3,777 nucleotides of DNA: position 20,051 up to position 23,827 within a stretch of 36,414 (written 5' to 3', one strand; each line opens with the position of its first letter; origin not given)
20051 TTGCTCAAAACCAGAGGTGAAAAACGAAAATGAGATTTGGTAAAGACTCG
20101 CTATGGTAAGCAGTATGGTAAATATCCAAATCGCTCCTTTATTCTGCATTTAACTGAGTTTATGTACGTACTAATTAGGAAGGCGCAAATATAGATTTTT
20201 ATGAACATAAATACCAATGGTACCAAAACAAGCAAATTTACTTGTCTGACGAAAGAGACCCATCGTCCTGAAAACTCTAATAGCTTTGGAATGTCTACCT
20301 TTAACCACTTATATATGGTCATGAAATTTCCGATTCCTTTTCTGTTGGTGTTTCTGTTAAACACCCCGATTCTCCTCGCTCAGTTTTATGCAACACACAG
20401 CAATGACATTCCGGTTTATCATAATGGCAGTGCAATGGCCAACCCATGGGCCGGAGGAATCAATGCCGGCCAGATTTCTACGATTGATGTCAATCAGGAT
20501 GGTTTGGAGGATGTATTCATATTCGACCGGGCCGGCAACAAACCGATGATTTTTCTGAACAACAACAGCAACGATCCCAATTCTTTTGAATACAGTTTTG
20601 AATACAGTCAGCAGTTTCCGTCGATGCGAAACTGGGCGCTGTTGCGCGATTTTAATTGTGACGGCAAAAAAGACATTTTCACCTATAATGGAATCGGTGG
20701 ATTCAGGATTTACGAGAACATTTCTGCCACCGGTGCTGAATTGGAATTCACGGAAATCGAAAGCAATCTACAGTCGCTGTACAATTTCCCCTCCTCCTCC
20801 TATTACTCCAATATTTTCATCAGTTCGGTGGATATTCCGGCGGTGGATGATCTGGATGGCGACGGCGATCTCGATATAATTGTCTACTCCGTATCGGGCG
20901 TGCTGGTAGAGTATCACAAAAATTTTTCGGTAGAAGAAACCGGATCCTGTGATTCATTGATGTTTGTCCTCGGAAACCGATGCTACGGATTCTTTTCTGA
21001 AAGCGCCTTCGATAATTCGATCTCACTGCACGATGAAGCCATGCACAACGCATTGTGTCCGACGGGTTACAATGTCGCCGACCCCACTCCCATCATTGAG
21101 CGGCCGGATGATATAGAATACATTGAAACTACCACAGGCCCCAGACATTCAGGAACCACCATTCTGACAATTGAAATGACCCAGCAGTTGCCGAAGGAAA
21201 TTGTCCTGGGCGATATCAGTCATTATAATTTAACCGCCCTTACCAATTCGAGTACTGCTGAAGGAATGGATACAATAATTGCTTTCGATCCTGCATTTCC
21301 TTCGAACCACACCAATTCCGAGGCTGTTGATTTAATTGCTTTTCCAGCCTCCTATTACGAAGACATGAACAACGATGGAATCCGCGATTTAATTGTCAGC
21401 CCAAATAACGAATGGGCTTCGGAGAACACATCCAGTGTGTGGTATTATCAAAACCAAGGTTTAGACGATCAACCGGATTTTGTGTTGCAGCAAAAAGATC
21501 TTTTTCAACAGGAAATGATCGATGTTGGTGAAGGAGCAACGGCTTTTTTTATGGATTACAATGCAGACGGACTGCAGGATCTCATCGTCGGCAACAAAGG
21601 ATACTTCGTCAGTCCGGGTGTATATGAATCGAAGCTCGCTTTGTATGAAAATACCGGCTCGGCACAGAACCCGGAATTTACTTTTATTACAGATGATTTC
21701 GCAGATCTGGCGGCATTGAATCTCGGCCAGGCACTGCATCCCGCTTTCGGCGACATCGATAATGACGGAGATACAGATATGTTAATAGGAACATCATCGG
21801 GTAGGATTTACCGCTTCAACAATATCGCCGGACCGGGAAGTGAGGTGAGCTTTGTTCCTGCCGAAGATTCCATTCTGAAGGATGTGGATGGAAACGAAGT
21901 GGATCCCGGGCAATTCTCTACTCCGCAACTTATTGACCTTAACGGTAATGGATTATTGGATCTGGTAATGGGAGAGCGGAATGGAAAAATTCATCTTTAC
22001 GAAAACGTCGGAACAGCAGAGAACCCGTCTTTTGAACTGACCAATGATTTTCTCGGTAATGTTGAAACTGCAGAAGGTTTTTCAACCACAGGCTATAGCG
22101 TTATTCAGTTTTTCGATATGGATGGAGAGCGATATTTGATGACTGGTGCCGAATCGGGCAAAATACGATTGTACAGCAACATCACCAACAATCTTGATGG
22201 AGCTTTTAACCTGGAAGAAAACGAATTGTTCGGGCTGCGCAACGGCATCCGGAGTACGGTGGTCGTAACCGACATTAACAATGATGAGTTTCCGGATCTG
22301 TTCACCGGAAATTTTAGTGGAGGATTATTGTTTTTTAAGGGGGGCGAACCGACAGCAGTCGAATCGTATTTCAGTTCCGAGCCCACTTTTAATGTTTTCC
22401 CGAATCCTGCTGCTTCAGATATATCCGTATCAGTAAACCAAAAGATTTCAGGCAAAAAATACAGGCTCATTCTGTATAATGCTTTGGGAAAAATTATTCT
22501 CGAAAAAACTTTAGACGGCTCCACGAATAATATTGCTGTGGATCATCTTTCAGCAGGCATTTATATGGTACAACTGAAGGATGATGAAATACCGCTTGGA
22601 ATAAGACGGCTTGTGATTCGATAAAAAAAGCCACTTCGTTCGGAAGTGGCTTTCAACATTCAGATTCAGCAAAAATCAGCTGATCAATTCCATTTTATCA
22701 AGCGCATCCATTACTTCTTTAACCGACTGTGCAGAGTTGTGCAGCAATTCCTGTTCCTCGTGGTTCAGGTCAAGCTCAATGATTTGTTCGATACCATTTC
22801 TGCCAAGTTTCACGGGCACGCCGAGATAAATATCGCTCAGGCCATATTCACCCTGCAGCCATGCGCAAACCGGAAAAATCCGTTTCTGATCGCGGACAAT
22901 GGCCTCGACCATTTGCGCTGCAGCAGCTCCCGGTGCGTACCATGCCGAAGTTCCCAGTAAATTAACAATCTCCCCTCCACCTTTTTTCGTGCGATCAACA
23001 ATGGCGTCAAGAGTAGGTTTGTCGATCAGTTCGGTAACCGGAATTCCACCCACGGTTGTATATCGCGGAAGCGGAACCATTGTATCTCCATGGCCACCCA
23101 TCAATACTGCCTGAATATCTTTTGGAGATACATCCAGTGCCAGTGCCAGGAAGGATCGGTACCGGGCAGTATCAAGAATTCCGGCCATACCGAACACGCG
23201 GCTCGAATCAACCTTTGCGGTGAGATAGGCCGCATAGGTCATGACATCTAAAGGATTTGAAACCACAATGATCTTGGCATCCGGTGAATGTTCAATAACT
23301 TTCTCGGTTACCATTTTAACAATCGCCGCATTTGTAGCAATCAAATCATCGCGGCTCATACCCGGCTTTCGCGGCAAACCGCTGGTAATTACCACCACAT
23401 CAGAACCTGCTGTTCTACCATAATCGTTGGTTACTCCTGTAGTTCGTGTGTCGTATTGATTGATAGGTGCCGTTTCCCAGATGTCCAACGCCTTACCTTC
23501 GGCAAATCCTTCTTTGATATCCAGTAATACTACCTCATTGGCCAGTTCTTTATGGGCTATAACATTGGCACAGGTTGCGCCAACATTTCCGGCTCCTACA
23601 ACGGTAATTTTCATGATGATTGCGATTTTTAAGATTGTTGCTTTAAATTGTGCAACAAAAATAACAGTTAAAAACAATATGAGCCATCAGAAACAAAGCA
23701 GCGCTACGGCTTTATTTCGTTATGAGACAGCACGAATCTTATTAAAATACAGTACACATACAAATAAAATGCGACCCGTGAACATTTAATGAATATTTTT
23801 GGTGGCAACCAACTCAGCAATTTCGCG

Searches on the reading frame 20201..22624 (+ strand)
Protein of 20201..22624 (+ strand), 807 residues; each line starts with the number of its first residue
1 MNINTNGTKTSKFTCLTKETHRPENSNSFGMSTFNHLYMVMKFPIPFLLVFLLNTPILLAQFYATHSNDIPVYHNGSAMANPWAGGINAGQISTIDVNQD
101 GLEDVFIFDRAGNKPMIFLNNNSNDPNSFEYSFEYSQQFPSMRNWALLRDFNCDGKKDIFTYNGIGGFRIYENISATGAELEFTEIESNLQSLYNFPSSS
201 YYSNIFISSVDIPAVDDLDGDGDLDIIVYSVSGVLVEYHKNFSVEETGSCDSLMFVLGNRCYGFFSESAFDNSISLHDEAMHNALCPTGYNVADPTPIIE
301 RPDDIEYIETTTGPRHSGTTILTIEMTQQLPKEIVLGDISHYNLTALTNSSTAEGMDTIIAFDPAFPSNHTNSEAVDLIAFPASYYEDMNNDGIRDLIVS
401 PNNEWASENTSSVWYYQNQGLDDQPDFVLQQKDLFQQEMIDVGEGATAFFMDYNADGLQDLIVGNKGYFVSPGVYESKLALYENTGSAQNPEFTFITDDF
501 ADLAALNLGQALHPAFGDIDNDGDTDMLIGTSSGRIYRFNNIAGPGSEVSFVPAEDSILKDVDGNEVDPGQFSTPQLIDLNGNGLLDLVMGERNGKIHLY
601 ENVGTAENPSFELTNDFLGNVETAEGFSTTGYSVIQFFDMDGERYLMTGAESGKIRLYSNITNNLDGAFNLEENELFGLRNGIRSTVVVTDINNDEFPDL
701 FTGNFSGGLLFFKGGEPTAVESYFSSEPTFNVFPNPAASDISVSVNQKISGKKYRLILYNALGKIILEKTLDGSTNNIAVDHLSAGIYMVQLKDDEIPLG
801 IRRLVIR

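Call 6: search_protein_families(library=pfam, proteins=[window:20201-22624:+], max_evalue=0.01)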
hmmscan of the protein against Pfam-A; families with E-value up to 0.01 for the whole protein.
window:20201-22624:+ (807 aa): 5 families
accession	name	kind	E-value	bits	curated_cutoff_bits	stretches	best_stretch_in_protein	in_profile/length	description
PF13517.12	FG-GAP_3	-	1e-30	106.5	26.9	6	452-528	1-60/61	FG-GAP-like repeat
PF01839.29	FG-GAP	-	8.6e-21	73.8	22.1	1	515-537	6-35/37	FG-GAP repeat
PF18962.6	Por_Secre_tail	-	6.9e-12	45.9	27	1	732-796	1-66/75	Secretion system C-terminal sorting domain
PF14783.12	BBS2_Mid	-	9.1e-06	26.2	27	0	576-599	84-107/108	Ciliary BBSome complex subunit 2, middle region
PF23743.1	Beta-prop_BBS7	-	0.0027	17.5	27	0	570-615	219-263/299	BBS7 beta-propeller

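Call 7: search_protein_families(library=ncbifam, proteins=[window:20201-22624:+], max_evalue=0.01)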
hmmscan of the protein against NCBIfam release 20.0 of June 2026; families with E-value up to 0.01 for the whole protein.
window:20201-22624:+ (807 aa): 4 families
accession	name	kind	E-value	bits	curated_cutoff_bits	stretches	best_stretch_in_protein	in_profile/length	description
TIGR04183.1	Por_Secre_tail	domain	5.4e-11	42.3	23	1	732-795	1-61/72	T9SS type A sorting domain-containing protein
NF038113.1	T9SSA_dep_M36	equivalog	7.4e-07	27.7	885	1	724-797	788-860/869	T9SS-dependent M36 family metallopeptidase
NF047539.1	XAC2610_fam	domain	8.1e-06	26.2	35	0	386-419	3-36/89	XAC2610-related protein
NF050177.1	TapA_OM_Porphy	equivalog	0.0002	20.2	500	1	718-795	459-533/544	TapA/TapC family T9SS-dependent outer membrane protein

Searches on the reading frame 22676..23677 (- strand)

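Call 6: search_protein_families(library=pfam, proteins=[window:22676-23677:-], max_evalue=0.01)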
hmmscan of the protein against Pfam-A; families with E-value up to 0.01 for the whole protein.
window:22676-23677:- (333 aa): 4 families
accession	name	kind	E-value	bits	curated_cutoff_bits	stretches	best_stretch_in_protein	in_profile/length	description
PF00056.29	Ldh_1_N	-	2.5e-41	141.5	27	1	22-163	1-141/141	lactate/malate dehydrogenase, NAD binding domain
PF02866.23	Ldh_1_C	-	4.8e-33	115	22.6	1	168-325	3-169/174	lactate/malate dehydrogenase, alpha/beta C-terminal domain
PF03721.20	UDPG_MGDP_dh_N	-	1.1e-05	25.6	27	1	22-145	1-125/187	UDP-glucose/GDP-mannose dehydrogenase family, NAD binding domain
PF02737.24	3HCDH_N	-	0.0011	19.4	22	1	23-66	1-42/180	3-hydroxyacyl-CoA dehydrogenase, NAD binding domain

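Call 7: search_protein_families(library=ncbifam, proteins=[window:22676-23677:-], max_evalue=0.01)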
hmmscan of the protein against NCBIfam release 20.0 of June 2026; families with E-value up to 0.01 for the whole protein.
window:22676-23677:- (333 aa): 14 families
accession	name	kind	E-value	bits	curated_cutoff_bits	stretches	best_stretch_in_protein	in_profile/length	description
TIGR01763.1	MalateDH_bact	equivalog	3.1e-133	443.7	351.85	1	22-326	2-305/305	malate dehydrogenase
NF004863.0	PRK06223.1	subfamily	1.2e-130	435.2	283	1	22-329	4-310/313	malate dehydrogenase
TIGR01771.1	L-LDH-NAD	equivalog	9.5e-78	261.6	303.55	1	26-321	1-299/299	L-lactate dehydrogenase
NF000824.0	PRK00066.1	subfamily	2.2e-75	253.9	339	1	22-326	7-314/316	L-lactate dehydrogenase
NF041314.1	Malate_DH_Halo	equivalog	8.2e-61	205.8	550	1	22-324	2-301/304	malate dehydrogenase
TIGR01772.1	MDH_euk_gproteo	equivalog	3.8e-37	128.3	273.05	1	23-323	1-304/313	malate dehydrogenase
NF003916.0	PRK05442.1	equivalog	1e-25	90.4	271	1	51-329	41-326/328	malate dehydrogenase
TIGR01759.1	MalateDH-SF1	subfamily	7.6e-25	87.6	345.65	1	22-321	4-322/327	malate dehydrogenase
TIGR01756.1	LDH_protist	equivalog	2.8e-13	49.7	486.25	1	79-205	48-176/313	lactate dehydrogenase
TIGR01758.1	MDH_euk_cyt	equivalog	4.3e-12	46.1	470.4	1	90-321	74-317/324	malate dehydrogenase, NAD-dependent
TIGR01757.1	Malate-DH_plant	equivalog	8.6e-09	34.5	598.3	1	90-261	119-294/387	malate dehydrogenase, NADP-dependent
TIGR03026.1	NDP-sugDHase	subfamily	1.3e-05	24.1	189.8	1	22-150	1-129/413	nucleotide sugar dehydrogenase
NF041297.1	UDPGDh_AglM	equivalog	0.00024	20.2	670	1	22-141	1-122/429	UDP-glucose 6-dehydrogenase AglM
NF007039.0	PRK09496.3-2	equivalog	0.0059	15.5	293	1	22-56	1-33/446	Trk system potassium transporter TrkA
